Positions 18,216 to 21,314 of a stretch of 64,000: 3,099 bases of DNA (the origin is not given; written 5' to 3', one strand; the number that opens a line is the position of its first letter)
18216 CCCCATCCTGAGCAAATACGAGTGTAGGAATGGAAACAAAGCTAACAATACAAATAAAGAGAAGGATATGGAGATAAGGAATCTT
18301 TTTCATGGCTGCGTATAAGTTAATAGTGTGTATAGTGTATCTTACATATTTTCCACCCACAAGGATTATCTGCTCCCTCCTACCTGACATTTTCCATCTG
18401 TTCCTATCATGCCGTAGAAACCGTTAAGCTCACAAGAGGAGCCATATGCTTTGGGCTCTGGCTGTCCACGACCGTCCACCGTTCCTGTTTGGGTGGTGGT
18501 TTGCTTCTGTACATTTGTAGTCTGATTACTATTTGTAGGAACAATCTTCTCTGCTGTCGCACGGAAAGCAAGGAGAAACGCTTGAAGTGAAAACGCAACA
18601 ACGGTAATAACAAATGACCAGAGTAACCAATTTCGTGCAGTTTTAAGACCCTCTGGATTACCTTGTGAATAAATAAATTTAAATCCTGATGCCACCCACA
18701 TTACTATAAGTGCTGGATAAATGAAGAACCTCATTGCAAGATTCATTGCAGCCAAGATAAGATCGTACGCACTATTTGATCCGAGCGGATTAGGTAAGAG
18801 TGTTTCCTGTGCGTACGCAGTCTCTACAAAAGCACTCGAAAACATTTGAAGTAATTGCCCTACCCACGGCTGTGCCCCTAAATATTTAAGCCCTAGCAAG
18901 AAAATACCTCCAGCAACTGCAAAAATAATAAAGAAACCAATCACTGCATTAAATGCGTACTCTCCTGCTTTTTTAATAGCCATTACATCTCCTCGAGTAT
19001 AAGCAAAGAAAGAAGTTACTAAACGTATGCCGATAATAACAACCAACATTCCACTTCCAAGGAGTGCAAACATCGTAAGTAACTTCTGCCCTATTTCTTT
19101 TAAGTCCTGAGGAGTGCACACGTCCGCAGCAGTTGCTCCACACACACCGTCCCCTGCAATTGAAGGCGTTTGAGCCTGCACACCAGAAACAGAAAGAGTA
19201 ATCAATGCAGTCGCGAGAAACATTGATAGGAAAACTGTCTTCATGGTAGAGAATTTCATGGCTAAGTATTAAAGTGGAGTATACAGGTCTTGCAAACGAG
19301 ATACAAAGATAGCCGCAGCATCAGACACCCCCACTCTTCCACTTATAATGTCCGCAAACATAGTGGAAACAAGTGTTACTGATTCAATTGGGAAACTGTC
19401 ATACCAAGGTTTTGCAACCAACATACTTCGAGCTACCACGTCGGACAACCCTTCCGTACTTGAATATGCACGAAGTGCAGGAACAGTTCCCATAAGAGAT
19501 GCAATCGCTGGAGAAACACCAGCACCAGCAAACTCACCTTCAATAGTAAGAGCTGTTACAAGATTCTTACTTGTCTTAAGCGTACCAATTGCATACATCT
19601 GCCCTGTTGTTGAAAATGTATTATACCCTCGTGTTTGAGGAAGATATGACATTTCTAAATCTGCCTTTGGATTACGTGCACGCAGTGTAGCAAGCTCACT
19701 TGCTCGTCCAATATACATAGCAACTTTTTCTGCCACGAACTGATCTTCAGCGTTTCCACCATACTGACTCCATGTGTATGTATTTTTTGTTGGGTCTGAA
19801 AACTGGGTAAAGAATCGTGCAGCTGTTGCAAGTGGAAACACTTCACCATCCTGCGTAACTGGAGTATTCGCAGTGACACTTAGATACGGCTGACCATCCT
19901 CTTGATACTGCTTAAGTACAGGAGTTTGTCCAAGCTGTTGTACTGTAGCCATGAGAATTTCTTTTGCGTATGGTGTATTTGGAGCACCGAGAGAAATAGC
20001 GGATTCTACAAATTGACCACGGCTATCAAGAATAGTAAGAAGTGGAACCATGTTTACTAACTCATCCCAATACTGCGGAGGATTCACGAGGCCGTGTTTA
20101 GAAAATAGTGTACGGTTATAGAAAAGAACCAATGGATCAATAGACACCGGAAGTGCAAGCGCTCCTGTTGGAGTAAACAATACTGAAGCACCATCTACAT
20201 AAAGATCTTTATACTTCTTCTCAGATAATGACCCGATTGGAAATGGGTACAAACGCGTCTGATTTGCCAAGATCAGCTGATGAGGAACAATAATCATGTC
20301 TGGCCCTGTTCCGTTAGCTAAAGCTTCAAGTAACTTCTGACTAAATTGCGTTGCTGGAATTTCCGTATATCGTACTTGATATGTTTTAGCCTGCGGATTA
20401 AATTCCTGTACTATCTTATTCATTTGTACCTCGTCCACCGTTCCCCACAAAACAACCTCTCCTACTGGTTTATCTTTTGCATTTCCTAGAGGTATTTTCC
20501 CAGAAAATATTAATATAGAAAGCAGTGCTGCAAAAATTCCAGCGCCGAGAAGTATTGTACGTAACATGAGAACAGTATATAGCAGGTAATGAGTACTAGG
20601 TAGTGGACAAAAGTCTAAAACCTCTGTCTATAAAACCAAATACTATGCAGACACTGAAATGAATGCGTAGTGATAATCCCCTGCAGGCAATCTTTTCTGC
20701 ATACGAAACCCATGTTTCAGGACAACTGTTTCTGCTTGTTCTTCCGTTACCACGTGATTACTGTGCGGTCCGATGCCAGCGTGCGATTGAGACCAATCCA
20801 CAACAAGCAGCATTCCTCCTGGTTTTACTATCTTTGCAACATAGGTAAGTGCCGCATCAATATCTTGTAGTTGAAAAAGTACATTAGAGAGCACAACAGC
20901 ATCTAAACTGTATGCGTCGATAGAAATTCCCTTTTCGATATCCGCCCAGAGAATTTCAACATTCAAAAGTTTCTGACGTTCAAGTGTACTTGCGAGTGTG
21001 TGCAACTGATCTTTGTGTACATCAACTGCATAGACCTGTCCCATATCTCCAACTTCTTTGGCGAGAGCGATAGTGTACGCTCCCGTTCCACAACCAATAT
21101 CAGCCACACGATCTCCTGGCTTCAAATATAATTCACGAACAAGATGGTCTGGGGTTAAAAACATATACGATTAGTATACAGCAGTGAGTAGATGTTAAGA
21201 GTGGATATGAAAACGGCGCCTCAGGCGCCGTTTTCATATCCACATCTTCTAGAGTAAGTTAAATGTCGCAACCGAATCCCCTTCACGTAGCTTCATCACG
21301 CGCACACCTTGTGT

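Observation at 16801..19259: Tandem array of four paralogous TrbC/VirB2-like small membrane proteins; a soluble VirD4/TraD-like ATPase is encoded 35 kb away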

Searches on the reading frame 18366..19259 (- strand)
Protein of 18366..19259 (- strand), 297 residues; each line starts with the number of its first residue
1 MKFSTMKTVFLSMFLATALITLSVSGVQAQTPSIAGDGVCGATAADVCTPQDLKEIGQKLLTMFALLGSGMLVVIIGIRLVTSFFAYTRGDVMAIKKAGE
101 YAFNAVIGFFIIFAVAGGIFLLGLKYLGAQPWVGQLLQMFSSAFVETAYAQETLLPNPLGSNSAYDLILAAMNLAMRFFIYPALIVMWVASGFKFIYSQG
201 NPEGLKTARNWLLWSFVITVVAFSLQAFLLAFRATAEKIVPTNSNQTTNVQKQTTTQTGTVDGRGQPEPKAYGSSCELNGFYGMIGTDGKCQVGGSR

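Call 3: search_protein_families(library=pfam, proteins=[window:18369-19259:-], max_evalue=1)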
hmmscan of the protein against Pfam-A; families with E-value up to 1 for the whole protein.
seq(297 aa): 4 families
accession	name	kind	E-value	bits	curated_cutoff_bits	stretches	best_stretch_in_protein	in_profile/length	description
PF18895.5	T4SS_pilin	-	3.4e-05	24.3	26.6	1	53-116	5-65/71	Type IV secretion system pilin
PF07332.16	Phage_holin_3_6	-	0.0029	18.1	28.4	2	52-129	25-96/116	Putative Actinobacterial Holin-X, holin superfamily III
PF10027.14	DUF2269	-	0.012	16.1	28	1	168-255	40-122/150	Predicted integral membrane protein (DUF2269)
PF07896.17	DUF1674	-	0.2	12.5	23.5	1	245-273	11-39/50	Protein of unknown function (DUF1674)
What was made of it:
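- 18366..19259 (-): p4: a 297-aa double-module pilin. It is a fusion of the p4a-like gene (N-terminal Cys pair) and the p4b-like gene (NPLG motif), which are separate in more distant relatives. PF18895 hits module A (call 3).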

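Call 12: find_encoding_contigs(protein=window:18366-19259:-, flank=10000, max_places=6)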
Protein window:18366-19259:- (297 aa): no gene with exactly this product is on record in the collection.
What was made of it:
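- Tried and rejected: The exact-sequence look-up of p4 found nothing (call 12).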

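Call 24: find_homologous_proteins(query=window:18366-19259:-, max_evalue=0.001)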
Query window:18366-19259:- (297 aa): 53 proteins with E <= 0.001 among 1873 candidates.
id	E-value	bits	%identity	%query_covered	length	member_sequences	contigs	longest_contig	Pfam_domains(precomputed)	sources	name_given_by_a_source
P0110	1.7e-186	636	100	98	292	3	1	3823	-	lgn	-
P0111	1.0e-164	565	85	100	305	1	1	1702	-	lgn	-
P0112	5.7e-158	543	81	100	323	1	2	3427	-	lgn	-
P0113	2.2e-156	537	81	100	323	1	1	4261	-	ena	-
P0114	6.4e-145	500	76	100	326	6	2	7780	-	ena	-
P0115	9.6e-142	489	75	100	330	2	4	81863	-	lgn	-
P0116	5.7e-128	444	71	96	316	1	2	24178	-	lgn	-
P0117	4.2e-101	356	56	100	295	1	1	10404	-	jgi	jgi:hypothetical protein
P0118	2.1e-100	354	56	100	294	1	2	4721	PF18895.6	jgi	jgi:hypothetical protein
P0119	3.3e-99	350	67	82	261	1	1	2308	-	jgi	jgi:hypothetical protein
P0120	1.9e-95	337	55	98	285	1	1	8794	-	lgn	-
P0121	8.3e-95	335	54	100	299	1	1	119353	PF18895.6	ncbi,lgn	-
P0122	2.7e-92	327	64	81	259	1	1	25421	-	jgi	jgi:hypothetical protein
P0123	1.2e-91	325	66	81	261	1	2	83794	-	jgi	-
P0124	5.2e-90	320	58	93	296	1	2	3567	-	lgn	-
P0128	7.6e-82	293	54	98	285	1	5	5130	PF18895.6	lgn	-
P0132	2.1e-80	288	48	98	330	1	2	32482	PF18895.6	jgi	jgi:hypothetical protein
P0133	5.1e-80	287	53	98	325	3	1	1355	PF18895.6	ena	-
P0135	1.3e-76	276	60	73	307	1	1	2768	PF18895.6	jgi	jgi:hypothetical protein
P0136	2.1e-76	275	58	75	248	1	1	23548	PF18895.6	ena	-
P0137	6.3e-76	273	60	73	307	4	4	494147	PF18895.6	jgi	jgi:hypothetical protein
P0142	3.7e-67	245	51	79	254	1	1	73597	PF18895.6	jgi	jgi:hypothetical protein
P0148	1.1e-61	227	45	97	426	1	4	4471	PF18895.6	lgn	-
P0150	9.0e-60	220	46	89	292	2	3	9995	PF18895.6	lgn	-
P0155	7.3e-55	204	41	98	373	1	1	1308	PF18895.6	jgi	jgi:hypothetical protein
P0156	6.3e-53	198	45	79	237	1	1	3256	PF18895.6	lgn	-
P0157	1.7e-48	183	39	92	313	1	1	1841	PF18895.6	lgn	-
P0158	3.2e-48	182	42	90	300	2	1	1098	PF18895.6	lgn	-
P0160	1.5e-45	174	48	46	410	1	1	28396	PF18895.6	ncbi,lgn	-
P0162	2.4e-42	163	36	89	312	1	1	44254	-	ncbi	-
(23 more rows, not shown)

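Call 27: search_protein_families(library=ncbifam, proteins=[window:18366-19259:-], max_evalue=0.1)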
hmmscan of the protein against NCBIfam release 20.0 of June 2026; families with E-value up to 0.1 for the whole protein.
window:18366-19259:- (297 aa): 1 family
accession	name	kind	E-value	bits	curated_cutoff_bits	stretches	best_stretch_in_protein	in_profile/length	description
NF045849.1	ICE_MMCAP2_0565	equivalog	0.00022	20.8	40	1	53-125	9-78/80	Mbov_0395 family pilin-like conjugal transfer protein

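Call 46: predict_structure(alignment_id=A2)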
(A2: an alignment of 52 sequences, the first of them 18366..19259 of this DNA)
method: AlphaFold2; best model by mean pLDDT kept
length: 297 residues; sequences in the alignment: 52
mean_pLDDT: 74.3   pTM: 0.59
mean pLDDT of the five models: 74.3, 73.6, 71.5, 71.4, 69.7
residues with pLDDT >= 90: 82; 70-90: 104; 50-70: 63; < 50: 48
segments of 3 or more residues with pLDDT < 50: 22-31, 140-155, 244-258
pLDDT, mean of each block of 10 residues (from residue 1): 62 71 43 56 69 81 85 91 93 92 91 82 63 53 41 48 71 88 95 96 96 95 90 81 48 45 62 84 86 68
secondary structure, 60 per line:
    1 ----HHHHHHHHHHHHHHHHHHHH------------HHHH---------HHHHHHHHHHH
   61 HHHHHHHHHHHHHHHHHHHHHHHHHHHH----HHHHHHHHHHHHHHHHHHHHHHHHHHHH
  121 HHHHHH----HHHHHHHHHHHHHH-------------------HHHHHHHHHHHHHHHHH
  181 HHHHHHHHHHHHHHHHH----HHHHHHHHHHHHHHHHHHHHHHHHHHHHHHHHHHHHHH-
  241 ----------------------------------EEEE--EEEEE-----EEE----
elements in order: H5-24 H37-40 H50-88 H93-126 H131-144 H164-197 H202-239 E275-278 E281-285 E291-293
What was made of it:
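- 18366..19259 (-): The model shows two helical hairpins (50-126 and 164-239, pLDDT above 90) (call 46).
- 18810..18818 (-): Internal A-Y-A motif (residues 148-150 of p4), followed by Q. It is a candidate internal signal-peptidase I cleavage site inherited from the signal peptide of the ancestral second gene. It lies in a linker with pLDDT below 50 (call 46).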

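Call 50: fold_search(model_id=the predicted structure, library=pdb)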
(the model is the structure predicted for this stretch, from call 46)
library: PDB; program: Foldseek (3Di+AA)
matches with E <= 10: 133; with E <= 0.001: 0
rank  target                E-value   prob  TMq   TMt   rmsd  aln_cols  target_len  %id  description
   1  8hcr_G                5.6e-01  0.35  0.20  0.27  12.8       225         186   13  Cryo-EM structure of the Mycobacterium tuberculosis cytochrome bcc:aa3 supercomplex and a novel inhibitor targeting su (released 2023-05-03)
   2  8hcr_S                7.1e-01  0.35  0.20  0.28  13.4       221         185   12  Cryo-EM structure of the Mycobacterium tuberculosis cytochrome bcc:aa3 supercomplex and a novel inhibitor targeting su (released 2023-05-03)
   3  7e1v_G                9.5e-01  0.30  0.21  0.29  13.2       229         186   14  Cryo-EM structure of apo hybrid respiratory supercomplex consisting of Mycobacterium tuberculosis complexIII and Mycob (released 2021-10-13)
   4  6jx6_A                1.0e+00  0.25  0.18  0.30  25.2       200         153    9  Tetrameric form of Smac (released 2019-12-04)
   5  6z0c_D                1.3e+00  0.30  0.23  0.34  12.7       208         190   10  Structure of in silico modelled artificial Maquette-3 protein (released 2021-03-17)
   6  6jx6_C                1.3e+00  0.30  0.20  0.34  20.7       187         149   11  Tetrameric form of Smac (released 2019-12-04)
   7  5jrc_A                1.7e+00  0.11  0.17  0.25  22.5       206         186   14  Crystal structure of NeC3PO in complex with ssRNA. (released 2016-09-28)
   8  6adq_G                1.8e+00  0.25  0.21  0.29  12.5       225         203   17  Respiratory Complex CIII2CIV2SOD2 from Mycobacterium smegmatis (released 2018-11-14)
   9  9bud_R                1.9e+00  0.08  0.17  0.15  23.4       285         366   13  Human calcitonin Receptor in complex with Gs and cagrilintide in the CT-like conformation (released 2025-04-23)
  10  7jh6_A                1.9e+00  0.18  0.21  0.29  13.1       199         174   12  De novo designed two-domain di-Zn(II) and porphyrin-binding protein (released 2020-12-09)
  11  6uun_R                2.0e+00  0.09  0.17  0.15  22.4       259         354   11  CryoEM Structure of the active Adrenomedullin 1 receptor G protein complex with adrenomedullin peptide (released 2020-03-25)
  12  5nwk_G                2.2e+00  0.06  0.14  0.17  21.5       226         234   13  14-3-3c in complex with CPP and fusicoccin (released 2017-11-22)
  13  5jre_B                2.4e+00  0.09  0.16  0.24  21.5       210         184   15  Crystal structure of NeC3PO in complex with ssDNA. (released 2016-09-28)
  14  9mm5_R                2.4e+00  0.08  0.19  0.16  21.7       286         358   12  CGRP Receptor in complex with dC2_049 (released 2026-01-28)
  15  9ly2_R                2.4e+00  0.07  0.18  0.16  29.0       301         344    9  A Cryo-EM structure of LA-PTH-PTH1R-V2RT-Beta-arrestin1 complex (state 1 conformation) (released 2026-03-04)
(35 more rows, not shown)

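Call 52: find_encoding_contigs(protein=P0162, flank=10000, max_places=2)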
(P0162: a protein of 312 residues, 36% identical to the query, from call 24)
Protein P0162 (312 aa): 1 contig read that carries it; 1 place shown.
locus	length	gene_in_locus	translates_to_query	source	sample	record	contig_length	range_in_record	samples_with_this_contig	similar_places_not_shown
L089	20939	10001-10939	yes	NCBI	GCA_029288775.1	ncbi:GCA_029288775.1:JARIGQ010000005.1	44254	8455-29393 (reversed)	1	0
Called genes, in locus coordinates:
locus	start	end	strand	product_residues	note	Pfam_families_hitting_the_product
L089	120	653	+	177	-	PF01195:Pept_tRNA_hydro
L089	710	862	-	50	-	-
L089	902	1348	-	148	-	-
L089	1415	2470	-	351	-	PF00575:S1 (weak), PF21543:CvfB_2nd (faint), PF23459:S1_RRP5 (faint), PF00575:S1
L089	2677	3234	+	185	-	-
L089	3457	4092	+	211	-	PF13483:Lactamase_B_3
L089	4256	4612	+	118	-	-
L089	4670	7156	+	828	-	PF00521:DNA_topoisoIV, PF03989:DNA_gyraseA_C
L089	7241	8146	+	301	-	-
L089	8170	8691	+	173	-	PF01135:PCMT, PF01209:Ubie_methyltran, PF01728:FtsJ, PF05175:MTS, PF13489:Methyltransf_23, PF13847:Methyltransf_31, PF08241:Methyltransf_11, PF08242:Methyltransf_12, +3 more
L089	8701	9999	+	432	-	PF01547:SBP_bac_1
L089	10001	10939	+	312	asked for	-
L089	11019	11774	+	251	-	-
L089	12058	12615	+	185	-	-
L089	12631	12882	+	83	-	-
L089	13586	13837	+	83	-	PF18895:T4SS_pilin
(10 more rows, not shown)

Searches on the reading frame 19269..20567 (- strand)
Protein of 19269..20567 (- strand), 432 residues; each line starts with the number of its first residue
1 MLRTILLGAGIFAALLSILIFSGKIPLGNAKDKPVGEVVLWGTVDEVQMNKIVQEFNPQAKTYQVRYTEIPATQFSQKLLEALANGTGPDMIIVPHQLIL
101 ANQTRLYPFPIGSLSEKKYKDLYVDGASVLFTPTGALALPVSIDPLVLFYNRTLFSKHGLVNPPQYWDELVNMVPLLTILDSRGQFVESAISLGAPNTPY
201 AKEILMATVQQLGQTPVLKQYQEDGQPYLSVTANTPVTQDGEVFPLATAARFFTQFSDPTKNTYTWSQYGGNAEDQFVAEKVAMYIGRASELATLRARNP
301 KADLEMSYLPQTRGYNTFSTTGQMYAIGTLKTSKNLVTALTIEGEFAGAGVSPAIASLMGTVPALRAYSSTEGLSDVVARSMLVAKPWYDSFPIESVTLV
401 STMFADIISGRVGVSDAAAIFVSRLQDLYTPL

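Call 3: search_protein_families(library=pfam, proteins=[window:19269-20567:-], max_evalue=1)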
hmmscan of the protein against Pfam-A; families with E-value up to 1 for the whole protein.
window:19269-20567:- (432 aa): 2 families
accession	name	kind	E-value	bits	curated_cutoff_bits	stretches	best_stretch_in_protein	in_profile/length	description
PF01547.30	SBP_bac_1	-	9.8e-17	62.3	26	1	48-335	9-289/307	Bacterial extracellular solute-binding protein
PF13416.11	SBP_bac_8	-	6.2e-16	59.4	27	1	51-327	1-225/279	Bacterial extracellular solute-binding protein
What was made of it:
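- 19269..20567 (-): Membrane-anchored family-1 (sugar-type) solute-binding protein. It is the conserved gene immediately upstream of the array. SBP_bac_1 scores 62 bits and SBP_bac_8 59 bits (call 3).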

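Call 27: search_protein_families(library=ncbifam, proteins=[window:19269-20567:-], max_evalue=0.1)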
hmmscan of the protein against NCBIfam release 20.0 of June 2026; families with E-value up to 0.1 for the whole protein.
window:19269-20567:- (432 aa): 3 families
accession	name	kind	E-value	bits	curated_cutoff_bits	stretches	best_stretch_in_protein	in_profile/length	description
NF007011.0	PRK09474.1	equivalog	0.0021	16.9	291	1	73-173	67-161/396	maltose/maltodextrin ABC transporter substrate-binding protein MalE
NF053763.1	ABCarbgalBndGanS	equivalog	0.0031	16.3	700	1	36-170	39-172/420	galactooligosaccharide ABC transporter substrate-binding protein GanS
TIGR03850.1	bind_CPR_0540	equivalog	0.007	15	299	1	139-172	154-186/437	carbohydrate ABC transporter substrate-binding protein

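Call 89: search_solved_structures(query=window:19269-20567:-, max_evalue=0.01)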
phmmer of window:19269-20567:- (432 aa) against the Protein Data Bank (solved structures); distinct sequences matched with E-value up to 0.01: 27.
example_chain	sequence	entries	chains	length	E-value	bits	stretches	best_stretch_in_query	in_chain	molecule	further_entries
4qrz_A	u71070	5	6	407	2.4e-06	30.1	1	39-178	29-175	ABC-TYPE SUGAR TRANSPORTER | ABC transporter, substrate binding protein (Sugar)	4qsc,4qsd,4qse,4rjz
5u2p_A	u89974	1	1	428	6.8e-06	28.6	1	71-314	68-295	Sugar ABC transporter substrate-binding protein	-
8art_A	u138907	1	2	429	7.5e-06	28.5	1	45-172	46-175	Putative secreted maltose-binding protein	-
7bvt_A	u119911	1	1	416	1.9e-05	27.2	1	23-184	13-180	Hypothetical sugar ABC-transporter sugar binding protein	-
9vus_A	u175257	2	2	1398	3.1e-05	26.4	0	35-171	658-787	Soluble cytochrome b562,2-oxoglutarate receptor 1,Soluble cytochrome b562,2-oxoglutarate r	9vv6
2z8d_A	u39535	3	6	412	3.5e-05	26.3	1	49-172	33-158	Galacto-N-biose/lacto-N-biose I transporter substrate-binding protein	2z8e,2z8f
4r9f_A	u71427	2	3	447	0.00019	23.8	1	57-315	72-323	MBP1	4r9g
1eu8_A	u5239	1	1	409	0.00024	23.5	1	110-175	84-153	TREHALOSE/MALTOSE BINDING PROTEIN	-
8cr9_C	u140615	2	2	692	0.00056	22.3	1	22-171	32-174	Maltose/maltodextrin-binding periplasmic protein,Type III secretion protein PcrV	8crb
9p0x_T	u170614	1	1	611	0.00083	21.8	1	6-171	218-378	Tissue factor,Maltose/maltodextrin-binding periplasmic protein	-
5ysb_A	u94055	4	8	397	0.00084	21.8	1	39-173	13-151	Lin1841 protein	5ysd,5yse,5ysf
3vxb_A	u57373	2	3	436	0.00091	21.6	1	137-175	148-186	Putative sugar-binding lipoprotein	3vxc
6dtq_A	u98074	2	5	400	0.0015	20.9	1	84-178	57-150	maltose-binding protein MalE3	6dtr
6n84_A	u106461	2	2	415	0.0032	19.8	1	22-171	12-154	Maltose/maltodextrin-binding periplasmic protein,Guanine nucleotide-binding protein G(t) s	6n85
6eqz_A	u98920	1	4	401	0.0034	19.8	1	22-171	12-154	Maltose-binding periplasmic protein,Tightly bound bacterial magnetic particle protein,Malt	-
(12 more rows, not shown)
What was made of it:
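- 19269..20567 (-): The nearest PDB relatives are sugar SBPs, E = 2e-6 (call 89).
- On ABC-transporter solute-binding protein, family 1: The nearest solved relatives are sugar SBPs (call 89).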

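Call 92: find_homologous_proteins(query=window:19269-20567:-, max_evalue=0.001)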
Query window:19269-20567:- (432 aa): 323 proteins with E <= 0.001 among 8000 candidates; the best 120 are listed.
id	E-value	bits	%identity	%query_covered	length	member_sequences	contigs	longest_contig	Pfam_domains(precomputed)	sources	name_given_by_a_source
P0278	2.7e-275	931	98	100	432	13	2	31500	PF13416.12,PF01547.31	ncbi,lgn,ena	-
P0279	1.6e-270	915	95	100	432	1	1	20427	PF13416.12,PF01547.31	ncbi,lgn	-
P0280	7.8e-223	758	78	100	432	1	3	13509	PF13416.12,PF01547.31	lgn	-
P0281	2.7e-222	756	77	100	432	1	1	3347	PF13416.12,PF01547.31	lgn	-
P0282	8.1e-222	755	77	100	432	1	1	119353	PF13416.12,PF01547.31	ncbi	-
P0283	5.2e-219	745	75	100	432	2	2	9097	PF01547.31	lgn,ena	-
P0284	1.3e-218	744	75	100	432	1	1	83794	PF13416.12,PF01547.31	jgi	-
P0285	2.4e-216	737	75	100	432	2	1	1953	PF13416.12,PF01547.31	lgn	-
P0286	3.3e-216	736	75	100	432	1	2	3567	PF13416.12,PF01547.31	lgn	-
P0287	3.0e-213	726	72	100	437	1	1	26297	PF13416.12,PF01547.31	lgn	-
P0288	3.6e-211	720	72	100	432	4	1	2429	PF13416.12,PF01547.31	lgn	-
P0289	8.1e-209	712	70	100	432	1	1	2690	PF01547.31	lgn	-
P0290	8.9e-203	692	71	100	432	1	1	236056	PF13416.12,PF01547.31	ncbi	-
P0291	6.1e-202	689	68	100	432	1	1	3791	PF01547.31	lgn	-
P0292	1.9e-201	688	71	100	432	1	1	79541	PF01547.31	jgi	jgi:ABC-type glycerol-3-phosphate transport system substrate-binding protein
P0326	1.3e-186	639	65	100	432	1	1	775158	PF01547.31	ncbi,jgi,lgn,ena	ncbi:MAG: ABC transporter substrate-binding protein [Candidatus Paceibacterota bacterium]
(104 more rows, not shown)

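Call 93: find_encoding_contigs(protein=P0326, flank=10000, max_places=1)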
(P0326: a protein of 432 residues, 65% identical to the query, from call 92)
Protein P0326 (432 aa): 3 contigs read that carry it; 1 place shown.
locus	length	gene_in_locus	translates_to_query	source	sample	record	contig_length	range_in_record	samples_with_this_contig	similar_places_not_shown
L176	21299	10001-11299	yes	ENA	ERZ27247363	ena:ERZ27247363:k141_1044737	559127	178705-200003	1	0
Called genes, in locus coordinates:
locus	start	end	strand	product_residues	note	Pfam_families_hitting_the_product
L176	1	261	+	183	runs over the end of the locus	PF01195:Pept_tRNA_hydro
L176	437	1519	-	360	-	PF00575:S1 (weak), PF23459:S1_RRP5 (faint), PF21543:CvfB_2nd (faint), PF00575:S1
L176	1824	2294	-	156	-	-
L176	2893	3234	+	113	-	-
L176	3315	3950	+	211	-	PF13483:Lactamase_B_3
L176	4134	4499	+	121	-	PF05635:23S_rRNA_IVP, PF22296:bAvd (weak)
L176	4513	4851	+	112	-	-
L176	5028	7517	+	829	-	PF00521:DNA_topoisoIV, PF03989:DNA_gyraseA_C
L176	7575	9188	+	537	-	PF10592:AIPR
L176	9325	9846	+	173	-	PF01135:PCMT, PF01209:Ubie_methyltran, PF05175:MTS, PF13489:Methyltransf_23, PF13847:Methyltransf_31, PF08241:Methyltransf_11, PF08242:Methyltransf_12, PF13649:Methyltransf_25, +6 more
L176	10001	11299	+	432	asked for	PF01547:SBP_bac_1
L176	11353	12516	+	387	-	-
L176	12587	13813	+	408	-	-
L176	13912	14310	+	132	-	-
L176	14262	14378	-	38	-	-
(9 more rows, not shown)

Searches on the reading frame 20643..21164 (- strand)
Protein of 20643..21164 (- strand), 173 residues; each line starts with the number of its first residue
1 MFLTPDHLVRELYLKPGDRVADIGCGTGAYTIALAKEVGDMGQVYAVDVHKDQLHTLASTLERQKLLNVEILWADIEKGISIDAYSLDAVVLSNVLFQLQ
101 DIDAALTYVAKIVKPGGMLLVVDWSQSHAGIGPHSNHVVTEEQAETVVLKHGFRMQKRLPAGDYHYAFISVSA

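Call 6: search_protein_families(library=pfam, proteins=[window:20643-21164:-], max_evalue=0.001)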
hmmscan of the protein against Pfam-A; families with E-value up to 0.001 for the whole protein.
window:20643-21164:- (173 aa): 19 families
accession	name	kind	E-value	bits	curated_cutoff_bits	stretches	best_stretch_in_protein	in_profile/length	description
PF13847.12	Methyltransf_31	-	2.5e-17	63.3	27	1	15-125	2-113/145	Methyltransferase domain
PF13649.12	Methyltransf_25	-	6.3e-17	62.5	27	1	20-117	1-97/97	Methyltransferase domain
PF08241.18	Methyltransf_11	-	2.3e-16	60.6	21.2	1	22-120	2-94/95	Methyltransferase domain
PF01209.24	Ubie_methyltran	-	1.5e-15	57.6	20.1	1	14-128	45-158/233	ubiE/COQ5 methyltransferase family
PF08242.18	Methyltransf_12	-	3.1e-14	53.9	30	1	22-119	2-98/98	Methyltransferase domain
PF13489.12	Methyltransf_23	-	3.1e-10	40.5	27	1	9-134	13-124/164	Methyltransferase domain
PF05175.20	MTS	-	1e-08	35.5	23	1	8-122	23-139/170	Methyltransferase small domain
PF01728.25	FtsJ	-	1.6e-08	35.1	24.1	1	13-90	17-100/181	FtsJ-like methyltransferase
PF01135.25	PCMT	-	2.9e-08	34.2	20.3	1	12-84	69-141/210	Protein-L-isoaspartate(D-aspartate) O-methyltransferase (PCMT)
PF01189.24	Methyltr_RsmB-F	-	1.5e-06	28.5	27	1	12-79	4-71/199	16S rRNA methyltransferase RsmB/F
PF02390.23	Methyltransf_4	-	2.4e-06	27.5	24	1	20-77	5-61/173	Putative methyltransferase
PF08704.16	GCD14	-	1.5e-05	25.2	26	1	9-80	33-106/247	tRNA methyltransferase complex GCD14 subunit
PF02353.26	CMAS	-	2e-05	24.5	27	1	6-122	52-165/273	Mycolic acid cyclopropane synthetase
PF02527.21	GidB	-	8.2e-05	22.5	27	1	12-141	43-166/184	rRNA small subunit methyltransferase G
PF06325.19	PrmA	-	0.00012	22.1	22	1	12-120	157-257/296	Ribosomal protein L11 methyltransferase (PrmA)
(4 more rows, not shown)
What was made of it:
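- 20643..21164 (-): Small class-I SAM methyltransferase between gyrA and the SBP gene. It is syntenic with the locus, and a functional link is unproven. Pfam methyltransferase families hit (call 6).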
